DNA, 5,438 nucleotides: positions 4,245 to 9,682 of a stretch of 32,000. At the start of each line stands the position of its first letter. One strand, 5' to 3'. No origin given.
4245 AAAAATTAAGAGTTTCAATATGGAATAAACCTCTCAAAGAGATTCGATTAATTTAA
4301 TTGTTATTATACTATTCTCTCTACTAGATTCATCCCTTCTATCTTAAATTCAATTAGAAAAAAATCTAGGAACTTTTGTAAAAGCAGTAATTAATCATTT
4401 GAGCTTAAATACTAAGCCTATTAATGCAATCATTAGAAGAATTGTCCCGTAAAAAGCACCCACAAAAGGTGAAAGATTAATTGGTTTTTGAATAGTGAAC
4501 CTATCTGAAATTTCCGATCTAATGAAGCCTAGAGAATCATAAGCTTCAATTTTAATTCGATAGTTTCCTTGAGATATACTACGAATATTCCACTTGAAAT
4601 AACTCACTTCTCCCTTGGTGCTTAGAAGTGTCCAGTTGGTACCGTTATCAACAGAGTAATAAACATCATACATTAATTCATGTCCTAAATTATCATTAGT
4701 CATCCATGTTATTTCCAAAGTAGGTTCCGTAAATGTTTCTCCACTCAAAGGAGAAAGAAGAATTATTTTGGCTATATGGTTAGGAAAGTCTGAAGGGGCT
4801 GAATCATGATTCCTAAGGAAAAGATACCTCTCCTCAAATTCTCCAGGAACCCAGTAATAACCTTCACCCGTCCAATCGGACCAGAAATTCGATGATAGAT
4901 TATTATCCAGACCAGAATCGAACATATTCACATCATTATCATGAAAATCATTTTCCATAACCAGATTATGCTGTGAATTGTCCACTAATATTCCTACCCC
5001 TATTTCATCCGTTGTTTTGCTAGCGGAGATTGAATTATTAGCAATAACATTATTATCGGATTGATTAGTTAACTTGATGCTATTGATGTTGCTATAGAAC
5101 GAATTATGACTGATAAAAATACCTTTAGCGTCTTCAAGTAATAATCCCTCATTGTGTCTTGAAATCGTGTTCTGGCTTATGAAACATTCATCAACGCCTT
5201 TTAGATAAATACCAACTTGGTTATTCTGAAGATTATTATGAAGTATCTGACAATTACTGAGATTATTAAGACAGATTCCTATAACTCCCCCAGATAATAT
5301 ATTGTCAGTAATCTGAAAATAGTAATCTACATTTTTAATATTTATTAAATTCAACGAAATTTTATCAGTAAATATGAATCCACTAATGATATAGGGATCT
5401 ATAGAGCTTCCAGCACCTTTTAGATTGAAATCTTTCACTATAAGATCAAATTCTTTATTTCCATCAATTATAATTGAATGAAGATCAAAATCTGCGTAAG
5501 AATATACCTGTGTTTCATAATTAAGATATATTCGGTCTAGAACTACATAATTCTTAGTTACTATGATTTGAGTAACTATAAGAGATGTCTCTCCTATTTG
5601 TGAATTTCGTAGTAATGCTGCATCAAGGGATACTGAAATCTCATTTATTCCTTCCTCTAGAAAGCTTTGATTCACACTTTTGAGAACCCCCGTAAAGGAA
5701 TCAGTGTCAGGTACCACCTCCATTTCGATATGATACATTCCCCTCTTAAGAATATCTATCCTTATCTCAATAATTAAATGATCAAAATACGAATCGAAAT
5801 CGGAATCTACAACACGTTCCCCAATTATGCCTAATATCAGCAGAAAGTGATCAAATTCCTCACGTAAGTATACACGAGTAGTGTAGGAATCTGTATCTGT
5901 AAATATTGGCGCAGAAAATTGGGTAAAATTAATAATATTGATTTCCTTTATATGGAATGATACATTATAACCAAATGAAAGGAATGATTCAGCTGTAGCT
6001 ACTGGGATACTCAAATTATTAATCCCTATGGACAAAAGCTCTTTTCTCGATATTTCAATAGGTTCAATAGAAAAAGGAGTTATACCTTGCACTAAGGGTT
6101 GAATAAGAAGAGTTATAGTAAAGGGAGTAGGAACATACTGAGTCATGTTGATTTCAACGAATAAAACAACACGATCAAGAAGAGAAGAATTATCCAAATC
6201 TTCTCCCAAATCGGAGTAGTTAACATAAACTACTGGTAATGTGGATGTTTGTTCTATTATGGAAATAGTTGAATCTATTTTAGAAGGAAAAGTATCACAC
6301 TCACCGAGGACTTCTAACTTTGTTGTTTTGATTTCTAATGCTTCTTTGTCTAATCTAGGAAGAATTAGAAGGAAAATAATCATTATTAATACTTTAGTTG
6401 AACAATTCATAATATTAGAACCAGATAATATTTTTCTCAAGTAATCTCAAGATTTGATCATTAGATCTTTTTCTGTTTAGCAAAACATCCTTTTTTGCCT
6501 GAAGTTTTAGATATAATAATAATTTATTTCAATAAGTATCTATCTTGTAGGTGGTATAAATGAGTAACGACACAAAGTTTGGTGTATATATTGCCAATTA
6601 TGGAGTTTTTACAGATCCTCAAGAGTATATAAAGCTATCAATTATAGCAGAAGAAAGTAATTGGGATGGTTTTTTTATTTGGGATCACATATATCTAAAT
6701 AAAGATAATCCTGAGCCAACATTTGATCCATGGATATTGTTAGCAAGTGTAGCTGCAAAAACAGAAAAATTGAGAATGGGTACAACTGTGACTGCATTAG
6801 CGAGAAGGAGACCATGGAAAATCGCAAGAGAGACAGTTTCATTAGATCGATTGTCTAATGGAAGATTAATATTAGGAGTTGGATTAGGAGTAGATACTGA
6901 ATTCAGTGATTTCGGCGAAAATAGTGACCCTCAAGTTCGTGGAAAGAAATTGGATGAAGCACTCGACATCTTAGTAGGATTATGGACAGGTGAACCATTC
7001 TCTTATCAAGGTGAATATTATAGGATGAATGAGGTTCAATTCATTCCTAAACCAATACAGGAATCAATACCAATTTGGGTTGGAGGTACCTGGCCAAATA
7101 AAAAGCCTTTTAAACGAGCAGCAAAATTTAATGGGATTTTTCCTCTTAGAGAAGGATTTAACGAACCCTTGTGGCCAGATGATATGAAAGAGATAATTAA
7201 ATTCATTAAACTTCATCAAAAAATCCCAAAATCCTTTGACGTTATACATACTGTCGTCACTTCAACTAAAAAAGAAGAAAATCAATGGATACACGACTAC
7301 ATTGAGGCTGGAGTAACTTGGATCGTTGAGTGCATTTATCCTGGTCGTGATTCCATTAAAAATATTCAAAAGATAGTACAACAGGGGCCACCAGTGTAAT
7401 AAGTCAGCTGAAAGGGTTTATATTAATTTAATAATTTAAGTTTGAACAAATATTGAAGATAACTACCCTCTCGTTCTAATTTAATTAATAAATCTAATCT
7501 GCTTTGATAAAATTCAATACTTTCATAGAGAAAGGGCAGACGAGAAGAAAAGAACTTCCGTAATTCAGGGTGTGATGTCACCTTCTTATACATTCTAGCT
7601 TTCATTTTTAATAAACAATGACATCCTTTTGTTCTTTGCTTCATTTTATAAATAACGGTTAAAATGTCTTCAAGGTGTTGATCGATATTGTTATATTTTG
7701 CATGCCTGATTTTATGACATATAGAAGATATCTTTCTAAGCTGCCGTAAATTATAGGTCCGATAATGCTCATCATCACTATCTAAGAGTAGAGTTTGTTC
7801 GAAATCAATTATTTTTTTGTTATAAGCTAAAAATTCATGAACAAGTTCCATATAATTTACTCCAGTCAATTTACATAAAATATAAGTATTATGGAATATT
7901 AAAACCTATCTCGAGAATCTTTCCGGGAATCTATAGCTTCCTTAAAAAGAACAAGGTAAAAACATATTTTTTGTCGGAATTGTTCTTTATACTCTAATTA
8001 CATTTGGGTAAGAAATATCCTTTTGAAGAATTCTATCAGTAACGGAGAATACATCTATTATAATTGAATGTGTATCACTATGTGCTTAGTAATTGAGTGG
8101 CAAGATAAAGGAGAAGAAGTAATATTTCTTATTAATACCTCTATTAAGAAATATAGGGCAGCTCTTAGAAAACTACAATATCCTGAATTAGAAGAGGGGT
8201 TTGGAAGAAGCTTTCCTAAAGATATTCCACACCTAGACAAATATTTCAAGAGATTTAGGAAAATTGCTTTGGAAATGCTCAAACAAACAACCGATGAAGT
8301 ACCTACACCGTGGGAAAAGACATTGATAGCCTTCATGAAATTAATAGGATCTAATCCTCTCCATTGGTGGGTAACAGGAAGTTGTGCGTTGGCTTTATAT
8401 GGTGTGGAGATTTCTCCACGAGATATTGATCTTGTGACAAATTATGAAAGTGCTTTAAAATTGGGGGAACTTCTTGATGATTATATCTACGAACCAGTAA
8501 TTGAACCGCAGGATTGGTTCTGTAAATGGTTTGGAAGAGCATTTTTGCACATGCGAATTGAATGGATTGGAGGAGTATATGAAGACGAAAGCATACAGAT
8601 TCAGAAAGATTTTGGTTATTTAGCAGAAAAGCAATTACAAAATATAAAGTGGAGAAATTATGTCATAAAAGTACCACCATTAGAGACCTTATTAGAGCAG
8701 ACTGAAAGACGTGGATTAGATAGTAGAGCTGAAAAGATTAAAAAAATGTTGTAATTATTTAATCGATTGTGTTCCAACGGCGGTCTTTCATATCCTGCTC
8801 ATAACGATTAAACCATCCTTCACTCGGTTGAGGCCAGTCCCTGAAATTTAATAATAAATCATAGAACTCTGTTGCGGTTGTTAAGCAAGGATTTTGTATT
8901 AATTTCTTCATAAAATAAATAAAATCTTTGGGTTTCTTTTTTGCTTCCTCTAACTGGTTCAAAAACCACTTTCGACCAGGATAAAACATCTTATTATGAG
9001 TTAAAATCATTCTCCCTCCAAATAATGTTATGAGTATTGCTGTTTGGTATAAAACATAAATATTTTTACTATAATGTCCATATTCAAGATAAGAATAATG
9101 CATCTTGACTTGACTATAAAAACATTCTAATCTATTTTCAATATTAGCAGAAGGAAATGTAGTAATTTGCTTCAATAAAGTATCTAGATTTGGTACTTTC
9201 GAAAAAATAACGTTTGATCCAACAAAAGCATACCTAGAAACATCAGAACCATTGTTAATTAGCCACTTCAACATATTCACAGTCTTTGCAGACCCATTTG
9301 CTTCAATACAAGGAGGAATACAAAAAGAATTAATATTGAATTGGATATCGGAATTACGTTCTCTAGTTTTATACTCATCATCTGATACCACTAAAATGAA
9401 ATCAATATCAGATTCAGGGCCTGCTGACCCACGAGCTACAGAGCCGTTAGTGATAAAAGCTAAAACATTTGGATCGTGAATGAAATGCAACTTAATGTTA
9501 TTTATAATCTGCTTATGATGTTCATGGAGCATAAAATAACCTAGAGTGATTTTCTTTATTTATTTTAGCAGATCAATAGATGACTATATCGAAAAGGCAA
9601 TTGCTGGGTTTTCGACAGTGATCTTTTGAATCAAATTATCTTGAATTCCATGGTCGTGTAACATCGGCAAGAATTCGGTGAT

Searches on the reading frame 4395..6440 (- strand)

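Call 8: search_protein_families(library=pfam, proteins=[window:4395-6440:-], max_evalue=0.001)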
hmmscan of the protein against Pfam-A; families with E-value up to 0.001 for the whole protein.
window:4395-6440:- (681 aa): 2 families
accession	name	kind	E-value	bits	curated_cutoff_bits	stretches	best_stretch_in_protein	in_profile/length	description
PF05048.19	NosD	-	3e-18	66.5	23.6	1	375-535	49-201/212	Periplasmic copper-binding protein (NosD)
PF13229.12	Beta_helix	-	9.6e-13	48.5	25.9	1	388-510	2-124/158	Right handed beta helix region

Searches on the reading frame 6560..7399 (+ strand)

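Call 9: search_protein_families(library=pfam, proteins=[window:6560-7399:+], max_evalue=0.001)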
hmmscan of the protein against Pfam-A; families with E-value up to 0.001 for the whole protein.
window:6560-7399:+ (279 aa): 1 family
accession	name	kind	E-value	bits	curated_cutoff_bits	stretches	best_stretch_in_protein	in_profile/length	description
PF00296.26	Bac_luciferase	-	7.3e-36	124.5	27.9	1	21-179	23-175/314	Luciferase-like monooxygenase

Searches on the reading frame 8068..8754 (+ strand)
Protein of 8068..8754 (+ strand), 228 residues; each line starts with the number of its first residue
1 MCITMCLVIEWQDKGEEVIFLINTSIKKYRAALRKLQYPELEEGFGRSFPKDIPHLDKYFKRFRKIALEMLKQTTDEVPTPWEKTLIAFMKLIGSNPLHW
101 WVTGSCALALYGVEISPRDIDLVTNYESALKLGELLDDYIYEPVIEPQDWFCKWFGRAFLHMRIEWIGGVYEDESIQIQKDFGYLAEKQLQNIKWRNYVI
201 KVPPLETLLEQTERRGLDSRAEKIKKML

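Call 9: search_protein_families(library=pfam, proteins=[window:8068-8754:+], max_evalue=0.001)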
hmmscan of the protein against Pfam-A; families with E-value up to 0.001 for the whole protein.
window:8068-8754:+ (228 aa): 1 family
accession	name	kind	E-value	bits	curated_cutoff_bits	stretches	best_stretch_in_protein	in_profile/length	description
PF10706.15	Aminoglyc_resit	-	9.2e-05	23.1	21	1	87-142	3-60/149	Aminoglycoside-2''-adenylyltransferase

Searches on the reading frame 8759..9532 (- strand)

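Call 9: search_protein_families(library=pfam, proteins=[window:8759-9532:-], max_evalue=0.001)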
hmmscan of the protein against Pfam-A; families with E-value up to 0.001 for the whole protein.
window:8759-9532:- (257 aa): 2 families
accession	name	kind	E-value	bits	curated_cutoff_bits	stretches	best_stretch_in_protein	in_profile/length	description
PF01909.29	NTP_transf_2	-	4.9e-07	30.5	21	1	23-69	14-63/93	Nucleotidyltransferase domain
PF18765.7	Polbeta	-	1.6e-05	25.4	26.9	1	11-65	1-53/93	Polymerase beta, Nucleotidyltransferase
